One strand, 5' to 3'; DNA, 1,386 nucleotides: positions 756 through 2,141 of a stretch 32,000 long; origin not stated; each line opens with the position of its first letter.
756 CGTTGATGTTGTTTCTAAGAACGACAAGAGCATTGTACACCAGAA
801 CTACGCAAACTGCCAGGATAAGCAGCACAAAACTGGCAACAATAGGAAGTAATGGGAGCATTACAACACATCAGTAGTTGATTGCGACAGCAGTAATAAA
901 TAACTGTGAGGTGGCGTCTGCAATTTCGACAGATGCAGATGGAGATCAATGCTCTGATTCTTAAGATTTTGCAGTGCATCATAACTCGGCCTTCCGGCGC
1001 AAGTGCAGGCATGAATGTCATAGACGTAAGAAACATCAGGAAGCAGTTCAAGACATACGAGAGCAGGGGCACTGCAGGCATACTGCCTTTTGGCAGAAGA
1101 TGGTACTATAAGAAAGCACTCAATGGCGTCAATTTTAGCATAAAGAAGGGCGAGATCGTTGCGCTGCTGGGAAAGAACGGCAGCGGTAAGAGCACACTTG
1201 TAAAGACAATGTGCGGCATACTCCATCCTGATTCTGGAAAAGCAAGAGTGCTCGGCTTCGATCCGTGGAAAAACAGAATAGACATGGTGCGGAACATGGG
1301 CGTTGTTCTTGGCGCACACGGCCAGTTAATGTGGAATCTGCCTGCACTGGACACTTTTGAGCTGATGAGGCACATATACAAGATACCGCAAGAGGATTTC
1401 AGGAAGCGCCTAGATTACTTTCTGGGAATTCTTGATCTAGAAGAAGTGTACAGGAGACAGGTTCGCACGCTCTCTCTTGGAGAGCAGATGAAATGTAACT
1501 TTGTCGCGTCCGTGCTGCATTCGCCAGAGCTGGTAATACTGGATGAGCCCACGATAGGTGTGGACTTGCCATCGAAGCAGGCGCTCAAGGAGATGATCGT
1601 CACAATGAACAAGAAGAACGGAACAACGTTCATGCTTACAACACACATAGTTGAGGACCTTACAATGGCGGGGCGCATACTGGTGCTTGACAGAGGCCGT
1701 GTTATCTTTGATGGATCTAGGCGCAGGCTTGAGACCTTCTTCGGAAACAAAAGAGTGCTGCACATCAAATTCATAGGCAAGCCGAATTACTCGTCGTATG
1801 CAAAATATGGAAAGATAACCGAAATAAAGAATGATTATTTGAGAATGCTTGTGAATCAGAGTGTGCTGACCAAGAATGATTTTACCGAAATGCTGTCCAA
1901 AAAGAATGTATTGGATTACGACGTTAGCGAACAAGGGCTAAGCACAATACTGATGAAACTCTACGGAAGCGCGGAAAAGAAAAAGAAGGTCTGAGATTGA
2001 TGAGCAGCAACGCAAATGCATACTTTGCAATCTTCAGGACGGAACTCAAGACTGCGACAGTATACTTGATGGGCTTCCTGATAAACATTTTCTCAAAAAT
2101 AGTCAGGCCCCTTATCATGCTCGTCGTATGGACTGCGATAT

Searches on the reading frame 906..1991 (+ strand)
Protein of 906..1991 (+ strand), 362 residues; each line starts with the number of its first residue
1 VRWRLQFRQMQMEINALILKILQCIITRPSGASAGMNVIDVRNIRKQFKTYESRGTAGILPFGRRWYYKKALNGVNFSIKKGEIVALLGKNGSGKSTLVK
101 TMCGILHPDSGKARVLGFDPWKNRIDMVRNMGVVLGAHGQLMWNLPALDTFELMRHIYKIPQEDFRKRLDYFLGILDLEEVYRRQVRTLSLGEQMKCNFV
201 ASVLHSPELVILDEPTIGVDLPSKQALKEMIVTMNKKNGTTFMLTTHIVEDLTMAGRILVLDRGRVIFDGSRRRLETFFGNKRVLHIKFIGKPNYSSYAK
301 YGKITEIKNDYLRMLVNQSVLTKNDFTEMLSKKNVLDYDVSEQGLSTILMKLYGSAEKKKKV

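Call 10: search_protein_families(library=pfam, proteins=[window:906-1991:+])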
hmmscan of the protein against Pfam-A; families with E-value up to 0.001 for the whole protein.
window:906-1991:+ (362 aa): 3 families
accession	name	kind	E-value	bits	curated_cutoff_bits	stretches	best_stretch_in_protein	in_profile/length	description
PF00005.33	ABC_tran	-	2.3e-24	87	25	1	72-216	1-136/137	ABC transporter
PF13304.12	AAA_21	-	3.2e-09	37.7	27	1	172-247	221-298/304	AAA domain, putative AbiEii toxin, Type IV TA system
PF13555.12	AAA_29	-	1.8e-05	24.9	27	1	73-110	13-50/61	P-loop containing region of AAA domain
